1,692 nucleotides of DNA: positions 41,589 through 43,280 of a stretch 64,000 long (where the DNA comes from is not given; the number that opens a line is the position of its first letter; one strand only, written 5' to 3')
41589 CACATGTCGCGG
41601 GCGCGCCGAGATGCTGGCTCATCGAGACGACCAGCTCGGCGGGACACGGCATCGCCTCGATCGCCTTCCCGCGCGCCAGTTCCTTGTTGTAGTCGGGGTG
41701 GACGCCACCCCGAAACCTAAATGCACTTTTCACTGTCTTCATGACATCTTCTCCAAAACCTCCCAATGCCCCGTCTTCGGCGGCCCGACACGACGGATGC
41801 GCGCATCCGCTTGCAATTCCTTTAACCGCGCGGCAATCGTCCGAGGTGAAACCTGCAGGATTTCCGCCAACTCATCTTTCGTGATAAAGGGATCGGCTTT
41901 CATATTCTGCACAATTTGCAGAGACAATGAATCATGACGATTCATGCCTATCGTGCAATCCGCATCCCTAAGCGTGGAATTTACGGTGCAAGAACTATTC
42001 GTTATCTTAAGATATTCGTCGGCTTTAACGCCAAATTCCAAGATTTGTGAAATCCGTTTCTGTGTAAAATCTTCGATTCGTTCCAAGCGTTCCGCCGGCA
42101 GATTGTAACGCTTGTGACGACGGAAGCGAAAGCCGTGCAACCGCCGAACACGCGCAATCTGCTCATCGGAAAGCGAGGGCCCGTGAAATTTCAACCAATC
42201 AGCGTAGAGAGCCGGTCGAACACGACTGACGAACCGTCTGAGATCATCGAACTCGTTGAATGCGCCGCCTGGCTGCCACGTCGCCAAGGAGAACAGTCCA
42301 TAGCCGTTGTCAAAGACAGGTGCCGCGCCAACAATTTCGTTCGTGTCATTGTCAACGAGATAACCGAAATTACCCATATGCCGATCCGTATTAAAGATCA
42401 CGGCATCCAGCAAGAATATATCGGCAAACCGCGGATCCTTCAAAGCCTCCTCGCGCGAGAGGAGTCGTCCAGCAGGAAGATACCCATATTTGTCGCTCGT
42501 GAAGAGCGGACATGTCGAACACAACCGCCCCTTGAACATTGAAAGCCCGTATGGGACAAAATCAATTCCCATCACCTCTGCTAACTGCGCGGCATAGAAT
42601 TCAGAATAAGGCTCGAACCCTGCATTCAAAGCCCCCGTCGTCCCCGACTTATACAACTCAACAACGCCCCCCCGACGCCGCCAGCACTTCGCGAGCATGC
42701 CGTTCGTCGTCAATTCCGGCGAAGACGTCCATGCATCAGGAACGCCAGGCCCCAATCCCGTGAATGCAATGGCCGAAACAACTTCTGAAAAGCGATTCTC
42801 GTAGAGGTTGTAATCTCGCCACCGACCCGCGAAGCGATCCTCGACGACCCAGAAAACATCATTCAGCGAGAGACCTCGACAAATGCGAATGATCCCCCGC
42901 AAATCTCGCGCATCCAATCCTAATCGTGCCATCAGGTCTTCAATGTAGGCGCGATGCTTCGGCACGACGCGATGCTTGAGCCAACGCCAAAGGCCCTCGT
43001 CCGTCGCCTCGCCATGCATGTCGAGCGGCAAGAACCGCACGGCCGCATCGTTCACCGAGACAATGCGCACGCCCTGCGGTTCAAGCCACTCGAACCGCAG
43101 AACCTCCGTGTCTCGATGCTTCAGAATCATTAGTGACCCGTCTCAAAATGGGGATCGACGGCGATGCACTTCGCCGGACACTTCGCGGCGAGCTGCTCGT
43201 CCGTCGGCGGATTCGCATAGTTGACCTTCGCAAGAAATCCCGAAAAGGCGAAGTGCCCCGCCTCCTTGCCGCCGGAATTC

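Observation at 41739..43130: Single-chain HipA-kinase/HTH gene spliced between rnfB and rnfC with overlapping stop/start codons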

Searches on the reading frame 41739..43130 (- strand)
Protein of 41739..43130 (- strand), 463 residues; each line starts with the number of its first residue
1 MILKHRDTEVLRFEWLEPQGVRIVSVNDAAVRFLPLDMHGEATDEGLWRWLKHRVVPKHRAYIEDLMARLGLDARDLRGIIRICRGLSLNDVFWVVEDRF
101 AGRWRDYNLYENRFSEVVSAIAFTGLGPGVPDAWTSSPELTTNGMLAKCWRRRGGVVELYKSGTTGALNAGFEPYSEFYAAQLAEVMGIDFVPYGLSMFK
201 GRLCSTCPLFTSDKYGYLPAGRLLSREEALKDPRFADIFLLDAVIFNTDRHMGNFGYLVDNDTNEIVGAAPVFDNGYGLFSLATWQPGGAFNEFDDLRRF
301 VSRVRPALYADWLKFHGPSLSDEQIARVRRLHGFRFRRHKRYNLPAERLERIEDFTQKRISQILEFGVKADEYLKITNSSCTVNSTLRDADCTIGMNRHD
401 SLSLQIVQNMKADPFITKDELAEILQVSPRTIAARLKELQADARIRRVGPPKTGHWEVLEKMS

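Call 4: search_protein_families(library=pfam, proteins=[window:41739-43130:-], max_evalue=0.01)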
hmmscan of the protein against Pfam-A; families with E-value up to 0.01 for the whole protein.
window:41739-43130:- (463 aa): 7 families
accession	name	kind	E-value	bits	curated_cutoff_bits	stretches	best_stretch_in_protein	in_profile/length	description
PF13412.12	HTH_24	-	5.4e-06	26.3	21.9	1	401-441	3-43/48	Winged helix-turn-helix DNA-binding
PF08279.18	HTH_11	-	1.3e-05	25.5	25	1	404-442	3-42/55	HTH domain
PF01498.24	HTH_Tnp_Tc3_2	-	0.00024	21.7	31.5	1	405-451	3-54/72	Transposase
PF13404.12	HTH_AsnC-type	-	0.0029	17.8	27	1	400-440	2-42/42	AsnC-type helix-turn-helix domain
PF07804.18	HipA_C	-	0.0031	17.7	30.5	0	221-274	104-158/213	HipA-like C-terminal domain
PF13545.12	HTH_Crp_2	-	0.0039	17.6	27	1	415-447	22-55/70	Crp-like helix-turn-helix domain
PF17782.7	DprA_WH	-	0.0098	16.4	22.9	0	400-448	11-58/61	DprA winged helix domain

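Call 5: search_protein_families(library=ncbifam, proteins=[window:41739-43130:-], max_evalue=0.01)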
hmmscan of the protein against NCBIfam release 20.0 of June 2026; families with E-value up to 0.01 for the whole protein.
window:41739-43130:- (463 aa): 1 family
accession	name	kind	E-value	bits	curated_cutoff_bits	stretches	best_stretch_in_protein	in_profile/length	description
NF003359.0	PRK04424.1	equivalog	0.0058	16.3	183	1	405-433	13-41/190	transcription factor FapR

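Call 6: search_protein_families(library=padloc, proteins=[window:41739-43130:-], max_evalue=0.01)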
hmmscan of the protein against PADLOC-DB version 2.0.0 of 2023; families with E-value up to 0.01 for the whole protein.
window:41739-43130:- (463 aa): 9 families
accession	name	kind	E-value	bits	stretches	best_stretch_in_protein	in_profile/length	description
PDLC04344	PDC-M03A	-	8.9e-11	39.8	2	235-279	150-192/305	-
PDLC04340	PDC-M03A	-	1.5e-09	35.7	1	233-280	128-172/280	-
PDLC04342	PDC-M03A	-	4.2e-07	27.8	1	235-281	151-196/299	-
PDLC04339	PDC-M03A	-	1.1e-06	26.3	1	233-281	135-180/293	-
PDLC04345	PDC-M03A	-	8e-06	23.3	1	235-279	148-193/302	-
PDLC04343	PDC-M03A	-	0.00041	17.5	0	175-206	121-152/370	-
PDLC04341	PDC-M03A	-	0.004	14.6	0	238-277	152-191/294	-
PDLC04133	mad1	-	0.0046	15.2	0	414-438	4-28/60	mads_1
PDLC01457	WYL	-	0.0071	13.9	0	404-459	7-60/229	"CAS-I,CAS-II,CAS-III,CAS-IV,CAS-V,CAS-VI; associated_signaling"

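Call 7: find_homologous_proteins(query=window:41739-43130:-)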
Query window:41739-43130:- (463 aa): 6058 proteins with E <= 0.001 among 8000 candidates; the best 120 are listed.
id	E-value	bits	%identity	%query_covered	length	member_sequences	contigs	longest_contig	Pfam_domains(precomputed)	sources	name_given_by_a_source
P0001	0.0e+0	1016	94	100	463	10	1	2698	PF13412.13,PF08279.19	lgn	-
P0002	6.6e-292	986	91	100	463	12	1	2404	PF13412.13,PF08279.19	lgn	-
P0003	2.2e-290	981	91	100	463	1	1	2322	PF13412.13,PF08279.19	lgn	-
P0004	1.2e-289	979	91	100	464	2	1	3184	-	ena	-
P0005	2.0e-288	975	90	100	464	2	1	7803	-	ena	-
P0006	1.7e-287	972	90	100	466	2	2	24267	PF13412.13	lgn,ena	-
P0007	7.2e-287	970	89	100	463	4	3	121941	PF13412.13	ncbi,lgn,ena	-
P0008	5.8e-285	964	88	100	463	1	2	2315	PF13412.13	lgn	-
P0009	2.6e-283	958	88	100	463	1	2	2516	PF13412.13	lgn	-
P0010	9.2e-283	956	88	100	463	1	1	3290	PF13412.13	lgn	-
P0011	4.7e-280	947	87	100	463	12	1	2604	PF08279.19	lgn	-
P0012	2.2e-257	873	81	99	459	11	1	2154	PF13412.13,PF08279.19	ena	-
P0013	1.5e-252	857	80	99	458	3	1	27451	PF13412.13,PF08279.19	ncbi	-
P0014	1.9e-247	840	78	100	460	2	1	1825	PF13412.13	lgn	-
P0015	2.5e-232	790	73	99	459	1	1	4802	PF07804.19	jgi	-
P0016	1.8e-222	758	71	100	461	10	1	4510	PF13412.13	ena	-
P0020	2.4e-207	708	67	100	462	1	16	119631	-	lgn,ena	-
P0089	3.1e-203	694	66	99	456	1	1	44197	-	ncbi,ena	-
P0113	7.5e-202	690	64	99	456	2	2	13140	-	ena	-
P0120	3.1e-201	687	65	99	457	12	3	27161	-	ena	-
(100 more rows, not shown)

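Call 8: search_solved_structures(query=window:41739-43130:-, max_evalue=10, show_alignments=2)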
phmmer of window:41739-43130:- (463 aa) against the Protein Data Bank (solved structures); distinct sequences matched with E-value up to 10: 4.
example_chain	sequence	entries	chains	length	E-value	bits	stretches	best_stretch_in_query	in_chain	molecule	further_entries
3akj_A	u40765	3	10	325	0.00015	24.1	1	235-281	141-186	CtkA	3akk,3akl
3f8m_A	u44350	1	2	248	1.2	11.2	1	412-449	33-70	GntR-family protein transcriptional regulator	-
2cfx_A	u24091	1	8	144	1.2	11.2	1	400-446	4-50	HTH-TYPE TRANSCRIPTIONAL REGULATOR LRPC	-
8oe6_A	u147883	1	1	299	5.7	9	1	36-141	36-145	Structure of hyperstable haloalkane dehalogenase variant DhaA231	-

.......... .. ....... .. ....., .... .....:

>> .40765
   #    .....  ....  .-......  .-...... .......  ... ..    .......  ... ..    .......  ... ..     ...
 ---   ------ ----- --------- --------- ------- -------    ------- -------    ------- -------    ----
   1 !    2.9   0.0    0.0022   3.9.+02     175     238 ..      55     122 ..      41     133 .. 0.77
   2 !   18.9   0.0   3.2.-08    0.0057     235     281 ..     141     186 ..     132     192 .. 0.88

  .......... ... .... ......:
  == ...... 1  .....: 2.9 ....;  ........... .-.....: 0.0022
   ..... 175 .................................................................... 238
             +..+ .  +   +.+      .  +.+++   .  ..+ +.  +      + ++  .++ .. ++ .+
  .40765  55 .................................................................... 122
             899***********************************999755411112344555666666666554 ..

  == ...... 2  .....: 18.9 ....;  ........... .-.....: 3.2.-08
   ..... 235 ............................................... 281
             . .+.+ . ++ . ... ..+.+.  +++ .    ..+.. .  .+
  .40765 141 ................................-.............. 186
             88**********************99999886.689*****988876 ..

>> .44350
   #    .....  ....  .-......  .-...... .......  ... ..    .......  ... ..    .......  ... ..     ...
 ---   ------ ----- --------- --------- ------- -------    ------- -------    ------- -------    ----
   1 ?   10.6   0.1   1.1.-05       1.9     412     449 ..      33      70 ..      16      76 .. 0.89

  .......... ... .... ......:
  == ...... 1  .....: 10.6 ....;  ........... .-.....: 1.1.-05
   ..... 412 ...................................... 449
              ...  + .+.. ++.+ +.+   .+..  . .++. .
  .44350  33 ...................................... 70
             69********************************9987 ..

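Call 9: search_protein_families(library=phrogs, proteins=[window:41739-43130:-], max_evalue=0.01)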
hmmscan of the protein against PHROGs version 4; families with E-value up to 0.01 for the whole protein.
window:41739-43130:- (463 aa): 4 families
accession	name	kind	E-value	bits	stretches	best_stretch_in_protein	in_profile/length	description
phrog_8728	-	unknown function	4.9e-06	26.8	1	234-279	152-196/307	-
phrog_12156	-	DNA, RNA and nucleotide metabolism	1.8e-05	24.6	1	401-459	423-481/485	DNA helicase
phrog_1123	-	unknown function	0.0018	19.1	0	384-449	15-80/112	-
phrog_3162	-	unknown function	0.0024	18.4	1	230-267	110-147/247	-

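Call 10: find_encoding_contigs(protein=P0007, flank=8000, max_places=4)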
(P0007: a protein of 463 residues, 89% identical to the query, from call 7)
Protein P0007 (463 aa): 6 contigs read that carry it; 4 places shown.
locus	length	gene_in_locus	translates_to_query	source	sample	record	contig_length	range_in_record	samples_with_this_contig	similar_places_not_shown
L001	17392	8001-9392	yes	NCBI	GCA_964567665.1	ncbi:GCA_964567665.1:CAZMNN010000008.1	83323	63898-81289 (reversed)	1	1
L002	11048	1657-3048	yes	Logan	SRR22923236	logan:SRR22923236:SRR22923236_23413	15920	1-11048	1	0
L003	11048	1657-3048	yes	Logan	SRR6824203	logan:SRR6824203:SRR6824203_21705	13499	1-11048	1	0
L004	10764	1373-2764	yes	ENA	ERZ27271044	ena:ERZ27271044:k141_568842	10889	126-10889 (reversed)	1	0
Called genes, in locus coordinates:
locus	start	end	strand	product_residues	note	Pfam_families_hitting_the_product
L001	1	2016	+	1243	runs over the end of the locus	-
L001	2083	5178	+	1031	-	PF13385:Laminin_G_3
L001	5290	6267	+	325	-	PF01156:IU_nuc_hydro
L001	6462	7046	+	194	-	PF02508:Rnf-Nqr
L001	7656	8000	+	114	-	PF12837:Fer4_6 (weak), PF13187:Fer4_9 (faint), PF25160:LdpA_Fe-S-bd (weak), PF00037:Fer4, PF12838:Fer4_7 (weak)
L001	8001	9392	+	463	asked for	PF13412:HTH_24 (weak)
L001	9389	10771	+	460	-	PF13375:RnfC_N, PF01512:Complex1_51K, PF10531:SLBB, PF12837:Fer4_6 (weak), PF13237:Fer4_10, PF12838:Fer4_7 (weak), PF13187:Fer4_9, PF13534:Fer4_17 (weak), +2 more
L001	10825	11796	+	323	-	PF03116:NQR2_RnfD_RnfE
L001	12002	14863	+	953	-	PF00754:F5_F8_type_C (faint), PF22633:F5_F8_type_C_2 (faint)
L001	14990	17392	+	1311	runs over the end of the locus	-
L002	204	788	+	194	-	PF02508:Rnf-Nqr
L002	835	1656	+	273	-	PF04060:FeS, PF13187:Fer4_9 (weak), PF13237:Fer4_10 (weak), PF14697:Fer4_21, PF25160:LdpA_Fe-S-bd (weak), PF12837:Fer4_6 (weak), PF00037:Fer4 (weak), PF12838:Fer4_7 (weak)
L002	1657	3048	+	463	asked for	PF13412:HTH_24 (weak)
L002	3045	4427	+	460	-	PF13375:RnfC_N, PF01512:Complex1_51K, PF10531:SLBB, PF12837:Fer4_6 (weak), PF13237:Fer4_10, PF12838:Fer4_7 (weak), PF13187:Fer4_9, PF13534:Fer4_17 (weak), +2 more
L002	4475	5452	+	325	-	PF03116:NQR2_RnfD_RnfE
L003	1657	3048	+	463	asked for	PF13412:HTH_24 (weak)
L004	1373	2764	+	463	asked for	PF13412:HTH_24 (weak)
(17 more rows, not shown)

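Call 11: find_encoding_contigs(protein=P0020, flank=8000, max_places=5)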
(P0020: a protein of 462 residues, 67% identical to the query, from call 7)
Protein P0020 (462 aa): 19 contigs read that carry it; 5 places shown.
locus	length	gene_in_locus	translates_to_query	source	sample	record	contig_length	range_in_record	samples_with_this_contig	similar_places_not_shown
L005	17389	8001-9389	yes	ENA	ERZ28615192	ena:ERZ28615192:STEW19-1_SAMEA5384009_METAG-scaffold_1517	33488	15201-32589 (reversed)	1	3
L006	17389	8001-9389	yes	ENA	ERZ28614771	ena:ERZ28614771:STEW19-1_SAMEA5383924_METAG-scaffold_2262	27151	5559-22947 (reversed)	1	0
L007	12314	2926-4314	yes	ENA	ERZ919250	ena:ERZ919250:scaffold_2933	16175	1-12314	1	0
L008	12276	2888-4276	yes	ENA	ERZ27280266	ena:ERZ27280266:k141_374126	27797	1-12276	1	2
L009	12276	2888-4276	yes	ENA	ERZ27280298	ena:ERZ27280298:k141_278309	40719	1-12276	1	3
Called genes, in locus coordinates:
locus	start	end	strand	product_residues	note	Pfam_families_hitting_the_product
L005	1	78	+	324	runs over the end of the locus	?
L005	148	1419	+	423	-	-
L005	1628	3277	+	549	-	-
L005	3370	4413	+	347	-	-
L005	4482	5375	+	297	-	-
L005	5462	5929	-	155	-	-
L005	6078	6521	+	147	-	-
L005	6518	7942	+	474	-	-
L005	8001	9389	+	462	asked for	-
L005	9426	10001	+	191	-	-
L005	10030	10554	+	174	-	-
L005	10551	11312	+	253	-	-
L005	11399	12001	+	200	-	PF22784:PTP-SAK, PF03162:Y_phosphatase2, PF22741:PTP-NADK, PF22785:Tc-R-P, PF00782:DSPc, PF13350:Y_phosphatase3 (weak)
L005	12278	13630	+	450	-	PF09997:DUF2238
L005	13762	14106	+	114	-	PF13560:HTH_31 (weak), PF01381:HTH_3 (weak)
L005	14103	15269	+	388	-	PF07804:HipA_C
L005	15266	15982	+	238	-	-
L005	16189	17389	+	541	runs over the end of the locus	PF02698:DUF218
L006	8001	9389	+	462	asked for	-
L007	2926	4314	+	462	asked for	-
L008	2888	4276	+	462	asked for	-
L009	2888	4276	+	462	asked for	-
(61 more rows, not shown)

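Call 12: find_encoding_contigs(protein=P0013, flank=8000, max_places=3)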
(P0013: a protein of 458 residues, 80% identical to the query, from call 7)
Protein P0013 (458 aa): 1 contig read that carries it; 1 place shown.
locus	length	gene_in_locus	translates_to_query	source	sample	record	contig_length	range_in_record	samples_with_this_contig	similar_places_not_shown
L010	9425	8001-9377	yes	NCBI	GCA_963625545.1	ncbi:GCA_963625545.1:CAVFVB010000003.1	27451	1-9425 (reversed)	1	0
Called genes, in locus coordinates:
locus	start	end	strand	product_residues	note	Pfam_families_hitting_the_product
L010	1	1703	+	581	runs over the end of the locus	PF00456:Transketolase_N (faint), PF13292:DXP_synthase_N, PF00676:E1_dh (weak), PF02775:TPP_enzyme_C (faint), PF02779:Transket_pyr, PF02780:Transketolase_C (weak)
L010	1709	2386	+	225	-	PF08378:NERD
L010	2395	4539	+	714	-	PF17804:TSP_NTD, PF00595:PDZ (weak), PF03572:Peptidase_S41, PF11818:DUF3340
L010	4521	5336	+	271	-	PF01678:DAP_epimerase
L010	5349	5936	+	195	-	PF02508:Rnf-Nqr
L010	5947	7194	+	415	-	-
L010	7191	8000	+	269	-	PF12838:Fer4_7 (faint), PF04060:FeS, PF13187:Fer4_9 (weak), PF13237:Fer4_10 (weak), PF14697:Fer4_21 (weak), PF25160:LdpA_Fe-S-bd, PF00037:Fer4 (weak), PF12837:Fer4_6 (weak)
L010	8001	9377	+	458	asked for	PF13412:HTH_24 (weak), PF08279:HTH_11 (weak)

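Call 27: predict_structure(alignment_id=A2)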
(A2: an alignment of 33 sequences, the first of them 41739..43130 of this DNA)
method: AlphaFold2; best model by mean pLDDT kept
length: 463 residues; sequences in the alignment: 33
mean_pLDDT: 58.3   pTM: 0.44
mean pLDDT of the five models: 58.3, 57.4, 56.2, 53.3, 47.1
residues with pLDDT >= 90: 22; 70-90: 137; 50-70: 95; < 50: 209
segments of 3 or more residues with pLDDT < 50: 55-63, 69-71, 85-91, 108-174, 194-224, 247-277, 281-295, 304-318, 375-399, 461-463
pLDDT, mean of each block of 10 residues (from residue 1): 85 84 92 78 89 53 47 63 52 73 58 38 35 30 29 37 28 54 78 42 34 41 51 64 55 39 43 47 46 50 48 48 84 78 63 75 72 49 38 38 74 81 74 87 85 78 38
secondary structure, 60 per line:
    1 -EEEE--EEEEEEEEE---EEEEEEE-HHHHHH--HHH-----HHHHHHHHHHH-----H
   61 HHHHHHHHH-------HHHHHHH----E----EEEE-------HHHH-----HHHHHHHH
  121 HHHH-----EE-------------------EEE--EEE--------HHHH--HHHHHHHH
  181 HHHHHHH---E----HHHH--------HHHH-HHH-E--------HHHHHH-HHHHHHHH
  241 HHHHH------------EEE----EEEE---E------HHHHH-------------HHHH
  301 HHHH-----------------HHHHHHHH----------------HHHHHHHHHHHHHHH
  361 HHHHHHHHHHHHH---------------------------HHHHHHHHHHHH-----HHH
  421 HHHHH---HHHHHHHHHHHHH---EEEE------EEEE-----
elements in order: E2-5 E8-16 E20-26 H28-33 H44-54 H60-69 H77-83 E93-96 H104-107 H113-124 E151-153 E156-158 H167-170 H173-187 H196-199 H208-211 H226-231 H233-245 E258-260 E265-268 H279-283 H297-304 H322-329 H346-373 H401-412 H418-425 H429-441 E445-448 E455-458

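Call 28: search_solved_structures(query=A1, max_evalue=10, show_alignments=3)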
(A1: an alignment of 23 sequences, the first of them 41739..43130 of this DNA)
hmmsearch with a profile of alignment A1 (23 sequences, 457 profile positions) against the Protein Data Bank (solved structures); distinct sequences matched with E-value up to 10: 21.
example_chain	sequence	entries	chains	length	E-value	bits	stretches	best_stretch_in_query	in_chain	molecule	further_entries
3akj_A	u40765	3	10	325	2.1e-10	43.6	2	235-286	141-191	CtkA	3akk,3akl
4a0x_A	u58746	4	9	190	0.0041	19.6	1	393-430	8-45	TRANSCRIPTION FACTOR FAPR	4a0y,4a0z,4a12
2dbb_A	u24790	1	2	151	0.034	16.5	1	390-444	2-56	Putative HTH-type transcriptional regulator PH0061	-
2d1h_A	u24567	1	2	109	0.048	16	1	382-446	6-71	109aa long hypothetical transcriptional regulator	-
2ia0_A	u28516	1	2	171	0.093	15.1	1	388-444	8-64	Putative HTH-type transcriptional regulator PF0864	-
7s03_A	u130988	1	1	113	0.31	13.4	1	396-435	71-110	Histone-lysine N-methyltransferase SETMAR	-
5vqf_A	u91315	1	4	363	0.32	13.3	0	170-228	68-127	Transforming growth factor beta-1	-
6uja_D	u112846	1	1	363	0.33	13.3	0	170-228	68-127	Transforming growth factor beta-1 proprotein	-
5yhz_A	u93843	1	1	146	0.38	13.1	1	399-446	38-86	Zinc transport transcriptional regulator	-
5yhx_A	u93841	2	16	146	0.39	13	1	405-446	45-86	Zinc transport transcriptional regulator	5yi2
3q73_A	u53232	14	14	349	0.41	13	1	283-354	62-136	Farnesyltransferase, alpha subunit | Farnesyltransferase alpha subunit | Protein farnesyltransferase/geranylgeranyltransferase type-1 subunit alpha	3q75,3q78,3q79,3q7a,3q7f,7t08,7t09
3sfx_A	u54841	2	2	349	0.41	13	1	283-354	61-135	Cryptococcus neoformans protein farnesyltransferase alpha subunit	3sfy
5yi0_B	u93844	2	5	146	0.42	12.9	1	405-446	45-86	Zinc transport transcriptional regulator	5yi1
5yhy_A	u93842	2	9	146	0.45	12.8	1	405-446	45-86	Zinc transport transcriptional regulator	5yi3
1sfu_A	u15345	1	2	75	0.49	12.7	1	390-446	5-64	34L protein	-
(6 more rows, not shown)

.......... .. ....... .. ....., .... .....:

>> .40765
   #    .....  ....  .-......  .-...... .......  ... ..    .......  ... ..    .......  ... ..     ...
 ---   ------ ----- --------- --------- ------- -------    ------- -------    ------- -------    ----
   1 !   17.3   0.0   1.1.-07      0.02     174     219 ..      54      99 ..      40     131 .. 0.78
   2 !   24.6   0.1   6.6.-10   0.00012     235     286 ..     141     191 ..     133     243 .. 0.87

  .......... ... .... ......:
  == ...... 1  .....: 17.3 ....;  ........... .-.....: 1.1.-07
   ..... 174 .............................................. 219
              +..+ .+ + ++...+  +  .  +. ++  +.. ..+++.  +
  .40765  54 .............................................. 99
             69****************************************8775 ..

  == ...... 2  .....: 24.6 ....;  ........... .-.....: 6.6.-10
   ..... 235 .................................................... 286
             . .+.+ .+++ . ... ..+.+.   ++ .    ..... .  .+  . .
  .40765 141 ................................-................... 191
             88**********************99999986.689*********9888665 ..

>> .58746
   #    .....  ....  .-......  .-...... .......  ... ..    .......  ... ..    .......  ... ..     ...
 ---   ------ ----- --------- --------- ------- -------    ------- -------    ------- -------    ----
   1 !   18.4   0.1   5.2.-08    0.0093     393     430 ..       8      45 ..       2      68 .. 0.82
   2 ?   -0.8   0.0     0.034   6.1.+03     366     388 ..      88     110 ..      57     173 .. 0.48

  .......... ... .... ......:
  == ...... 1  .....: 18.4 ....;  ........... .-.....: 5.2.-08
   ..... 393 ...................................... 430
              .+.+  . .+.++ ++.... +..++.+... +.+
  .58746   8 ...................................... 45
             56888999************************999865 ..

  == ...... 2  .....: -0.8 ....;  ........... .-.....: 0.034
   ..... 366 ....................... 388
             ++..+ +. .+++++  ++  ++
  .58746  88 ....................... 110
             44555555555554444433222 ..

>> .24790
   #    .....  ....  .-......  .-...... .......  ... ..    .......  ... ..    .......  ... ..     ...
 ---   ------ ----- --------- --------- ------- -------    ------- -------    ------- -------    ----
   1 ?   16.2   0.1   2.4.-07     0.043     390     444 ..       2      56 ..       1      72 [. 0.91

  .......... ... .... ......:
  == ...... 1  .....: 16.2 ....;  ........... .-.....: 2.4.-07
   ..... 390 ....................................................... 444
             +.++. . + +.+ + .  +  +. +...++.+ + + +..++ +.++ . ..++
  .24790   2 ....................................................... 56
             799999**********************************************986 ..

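Call 30: search_protein_representatives(protein=window:41739-43130:-)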
Query: 463 residues. Proteins with E-value up to 0.001 (for the whole library): 3732; up to 1e-10: 1866; up to 1e-30: 436. The best 150 are listed.
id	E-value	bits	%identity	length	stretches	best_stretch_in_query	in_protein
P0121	5.6e-170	582.8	58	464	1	1-458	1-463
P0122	3.5e-148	510.9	53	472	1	1-460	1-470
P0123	2.1e-132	458.8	59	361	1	1-363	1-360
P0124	1.1e-126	440.0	51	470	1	1-461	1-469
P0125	2.3e-114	399.4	48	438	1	1-458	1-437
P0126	1.4e-108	380.3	49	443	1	1-458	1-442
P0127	3.4e-108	379.1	48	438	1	1-459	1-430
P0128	8.0e-95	335.0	68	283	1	79-289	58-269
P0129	1.0e-92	328.0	48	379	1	3-366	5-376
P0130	1.4e-92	327.6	51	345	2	1-281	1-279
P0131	2.0e-89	317.2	46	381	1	22-366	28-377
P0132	7.4e-86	305.4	68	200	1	187-386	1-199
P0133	1.4e-84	301.2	45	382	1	2-370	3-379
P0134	2.4e-82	293.8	58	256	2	297-459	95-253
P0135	2.5e-82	293.8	44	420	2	2-224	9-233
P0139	3.8e-77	276.7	43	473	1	2-366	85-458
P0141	2.3e-76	274.1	42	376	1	2-363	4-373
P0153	8.1e-70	252.5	41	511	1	21-364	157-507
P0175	9.7e-63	229.2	38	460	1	20-364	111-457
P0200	1.6e-58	215.3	37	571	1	34-361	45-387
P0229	5.9e-54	200.2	33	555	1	3-419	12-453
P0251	1.4e-51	192.3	37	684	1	45-367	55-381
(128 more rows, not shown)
